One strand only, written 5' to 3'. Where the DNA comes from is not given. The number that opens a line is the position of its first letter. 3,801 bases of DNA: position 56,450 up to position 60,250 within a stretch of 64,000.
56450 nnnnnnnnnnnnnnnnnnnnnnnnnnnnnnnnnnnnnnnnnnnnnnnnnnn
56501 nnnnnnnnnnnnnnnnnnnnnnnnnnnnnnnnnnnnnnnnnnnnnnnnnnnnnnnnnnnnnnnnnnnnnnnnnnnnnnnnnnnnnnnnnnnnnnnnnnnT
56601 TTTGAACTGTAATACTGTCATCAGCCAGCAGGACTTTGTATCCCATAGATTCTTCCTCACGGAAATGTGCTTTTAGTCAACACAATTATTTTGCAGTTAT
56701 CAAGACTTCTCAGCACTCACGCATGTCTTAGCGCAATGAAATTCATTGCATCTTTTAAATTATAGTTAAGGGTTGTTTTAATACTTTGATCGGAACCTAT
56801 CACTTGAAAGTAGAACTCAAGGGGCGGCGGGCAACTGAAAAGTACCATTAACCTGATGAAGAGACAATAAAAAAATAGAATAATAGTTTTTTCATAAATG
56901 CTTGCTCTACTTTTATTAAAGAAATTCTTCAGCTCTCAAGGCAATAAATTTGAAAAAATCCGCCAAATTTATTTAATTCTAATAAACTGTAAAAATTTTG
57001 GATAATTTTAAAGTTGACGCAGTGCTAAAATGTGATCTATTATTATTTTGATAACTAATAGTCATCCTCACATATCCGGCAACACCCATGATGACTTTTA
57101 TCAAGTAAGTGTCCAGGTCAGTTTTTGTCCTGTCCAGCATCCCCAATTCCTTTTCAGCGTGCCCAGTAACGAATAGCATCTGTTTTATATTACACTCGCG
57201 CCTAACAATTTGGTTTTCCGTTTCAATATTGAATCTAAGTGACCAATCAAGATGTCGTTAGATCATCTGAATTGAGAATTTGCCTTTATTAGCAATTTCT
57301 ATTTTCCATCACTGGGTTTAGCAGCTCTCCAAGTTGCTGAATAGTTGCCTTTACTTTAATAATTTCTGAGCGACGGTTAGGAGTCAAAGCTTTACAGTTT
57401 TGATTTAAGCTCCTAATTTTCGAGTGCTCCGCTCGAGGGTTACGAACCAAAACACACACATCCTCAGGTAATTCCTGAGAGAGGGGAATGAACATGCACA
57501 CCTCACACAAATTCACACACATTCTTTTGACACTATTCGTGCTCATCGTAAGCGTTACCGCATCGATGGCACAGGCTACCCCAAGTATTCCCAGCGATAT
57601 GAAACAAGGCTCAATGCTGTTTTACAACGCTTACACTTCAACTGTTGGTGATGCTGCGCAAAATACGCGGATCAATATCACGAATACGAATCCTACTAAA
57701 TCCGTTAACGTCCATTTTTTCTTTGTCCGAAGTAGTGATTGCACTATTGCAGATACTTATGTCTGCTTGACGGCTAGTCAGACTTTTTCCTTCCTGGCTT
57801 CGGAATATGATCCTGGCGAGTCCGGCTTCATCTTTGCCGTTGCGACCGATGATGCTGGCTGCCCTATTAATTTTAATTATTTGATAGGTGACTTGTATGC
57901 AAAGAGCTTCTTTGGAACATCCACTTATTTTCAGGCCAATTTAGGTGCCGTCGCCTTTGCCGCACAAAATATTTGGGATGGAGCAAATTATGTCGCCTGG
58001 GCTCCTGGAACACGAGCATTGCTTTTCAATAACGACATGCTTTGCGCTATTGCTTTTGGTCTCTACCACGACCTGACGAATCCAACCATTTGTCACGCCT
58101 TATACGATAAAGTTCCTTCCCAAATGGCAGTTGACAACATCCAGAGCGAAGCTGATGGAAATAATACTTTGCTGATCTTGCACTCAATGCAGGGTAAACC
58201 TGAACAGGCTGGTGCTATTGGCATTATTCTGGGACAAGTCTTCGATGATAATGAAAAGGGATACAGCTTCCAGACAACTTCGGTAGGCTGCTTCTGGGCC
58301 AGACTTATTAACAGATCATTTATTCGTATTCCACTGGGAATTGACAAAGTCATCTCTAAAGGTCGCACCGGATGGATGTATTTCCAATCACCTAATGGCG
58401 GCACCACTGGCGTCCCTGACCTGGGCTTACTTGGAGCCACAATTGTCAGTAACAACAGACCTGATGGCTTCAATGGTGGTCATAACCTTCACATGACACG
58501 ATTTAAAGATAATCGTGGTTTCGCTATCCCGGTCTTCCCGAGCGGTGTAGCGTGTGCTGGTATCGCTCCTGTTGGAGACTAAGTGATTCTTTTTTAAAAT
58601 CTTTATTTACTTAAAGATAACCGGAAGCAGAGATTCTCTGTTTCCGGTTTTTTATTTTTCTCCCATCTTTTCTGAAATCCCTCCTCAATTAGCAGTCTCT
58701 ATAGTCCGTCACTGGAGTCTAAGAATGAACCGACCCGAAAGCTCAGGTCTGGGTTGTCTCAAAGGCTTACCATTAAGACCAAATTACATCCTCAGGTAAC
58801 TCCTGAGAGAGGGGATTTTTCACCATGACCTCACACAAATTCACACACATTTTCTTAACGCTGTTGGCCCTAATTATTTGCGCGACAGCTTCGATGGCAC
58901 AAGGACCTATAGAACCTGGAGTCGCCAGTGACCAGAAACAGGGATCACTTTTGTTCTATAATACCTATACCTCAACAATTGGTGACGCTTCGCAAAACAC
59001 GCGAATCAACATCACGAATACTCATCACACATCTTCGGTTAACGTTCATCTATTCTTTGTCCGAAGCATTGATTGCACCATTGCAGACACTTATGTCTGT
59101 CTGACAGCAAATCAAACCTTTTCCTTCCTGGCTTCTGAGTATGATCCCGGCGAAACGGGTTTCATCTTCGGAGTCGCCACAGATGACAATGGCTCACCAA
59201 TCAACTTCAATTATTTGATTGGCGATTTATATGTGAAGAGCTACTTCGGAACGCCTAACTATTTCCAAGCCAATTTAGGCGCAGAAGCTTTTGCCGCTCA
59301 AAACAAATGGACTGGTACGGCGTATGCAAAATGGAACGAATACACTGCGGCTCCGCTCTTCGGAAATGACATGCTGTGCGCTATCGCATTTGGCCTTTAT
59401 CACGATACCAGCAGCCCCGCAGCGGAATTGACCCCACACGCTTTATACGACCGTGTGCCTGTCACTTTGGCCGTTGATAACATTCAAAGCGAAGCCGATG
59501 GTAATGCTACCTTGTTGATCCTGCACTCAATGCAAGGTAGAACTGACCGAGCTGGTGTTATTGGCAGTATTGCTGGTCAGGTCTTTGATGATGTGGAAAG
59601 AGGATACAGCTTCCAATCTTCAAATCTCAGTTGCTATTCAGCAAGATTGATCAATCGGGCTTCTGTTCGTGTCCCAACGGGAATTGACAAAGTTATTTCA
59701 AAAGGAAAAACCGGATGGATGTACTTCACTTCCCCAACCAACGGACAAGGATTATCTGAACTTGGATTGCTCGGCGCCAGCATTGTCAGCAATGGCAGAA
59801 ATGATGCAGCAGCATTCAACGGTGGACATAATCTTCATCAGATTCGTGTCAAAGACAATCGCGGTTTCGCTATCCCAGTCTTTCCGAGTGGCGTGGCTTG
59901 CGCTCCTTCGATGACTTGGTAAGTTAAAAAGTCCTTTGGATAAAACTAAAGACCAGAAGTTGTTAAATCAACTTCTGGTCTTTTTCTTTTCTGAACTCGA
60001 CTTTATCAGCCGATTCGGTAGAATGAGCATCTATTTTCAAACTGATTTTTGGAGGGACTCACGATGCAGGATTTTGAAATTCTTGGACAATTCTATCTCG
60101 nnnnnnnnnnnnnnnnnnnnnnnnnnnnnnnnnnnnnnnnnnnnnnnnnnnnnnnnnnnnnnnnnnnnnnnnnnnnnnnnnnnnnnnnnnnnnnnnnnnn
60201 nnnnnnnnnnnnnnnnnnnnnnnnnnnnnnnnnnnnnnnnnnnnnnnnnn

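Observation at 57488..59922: Tandem duplicated secreted proteins that share a novel ~300-aa domain with the C-terminus of the FG-GAP/DUF11 surface protein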

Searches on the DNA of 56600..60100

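Call 40: search_rna_families(source=window, start=56600, end=60100, threshold=evalue, max_evalue=1)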
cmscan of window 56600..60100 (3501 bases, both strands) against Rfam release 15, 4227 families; matches with E-value up to 1: 2.
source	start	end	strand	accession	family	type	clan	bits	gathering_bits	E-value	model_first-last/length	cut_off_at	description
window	58575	58661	+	RF00558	L20_leader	Cis-reg; leader;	-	23.3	58.7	0.18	1-127/127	no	Ribosomal protein L20 leader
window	59784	59842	-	RF01123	sR35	Gene; snRNA; snoRNA; CD-box;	-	17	60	0.55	1-57/57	no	Small nucleolar RNA sR35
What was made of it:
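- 57462..57487 (+): A conserved hairpin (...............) abutting the invariant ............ Shine-Dalgarno block of ORF1. A second conserved hairpin, TCGAG...CTCGA, lies at 57420-57437. There is no Rfam match (call 40).
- Tried and rejected: Rfam match for the conserved 5' leaders: none (call 40).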

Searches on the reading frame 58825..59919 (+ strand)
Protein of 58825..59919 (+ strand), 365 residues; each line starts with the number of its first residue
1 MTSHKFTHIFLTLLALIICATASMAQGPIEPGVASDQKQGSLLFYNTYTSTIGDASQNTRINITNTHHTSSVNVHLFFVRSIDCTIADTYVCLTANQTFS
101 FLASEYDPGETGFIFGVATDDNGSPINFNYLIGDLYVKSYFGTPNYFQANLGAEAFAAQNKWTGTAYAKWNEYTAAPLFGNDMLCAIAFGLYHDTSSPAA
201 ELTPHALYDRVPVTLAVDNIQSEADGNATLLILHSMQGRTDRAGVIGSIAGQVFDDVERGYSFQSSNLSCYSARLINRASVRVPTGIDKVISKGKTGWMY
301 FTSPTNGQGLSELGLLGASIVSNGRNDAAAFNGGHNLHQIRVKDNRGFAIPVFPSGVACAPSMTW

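Call 6: search_protein_families(library=pfam, proteins=[window:58825-59919:+], max_evalue=1)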
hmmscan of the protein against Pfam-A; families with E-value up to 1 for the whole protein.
window:58825-59919:+ (365 aa): 0 families

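Call 7: search_protein_families(library=ncbifam, proteins=[window:58825-59919:+], max_evalue=1)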
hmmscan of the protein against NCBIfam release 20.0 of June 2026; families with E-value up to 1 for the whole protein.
window:58825-59919:+ (365 aa): 1 family
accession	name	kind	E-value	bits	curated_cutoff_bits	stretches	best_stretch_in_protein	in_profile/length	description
NF040980.1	Ve_Inv_Crono_N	equivalog_domain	0.0022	17.1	710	1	15-173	34-189/350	inverse autotransporter invasin Inv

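Call 57: search_protein_families(library=phrogs, proteins=[window:58825-59919:+], max_evalue=0.1)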
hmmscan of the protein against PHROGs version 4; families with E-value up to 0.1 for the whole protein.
window:58825-59919:+ (365 aa): 0 families
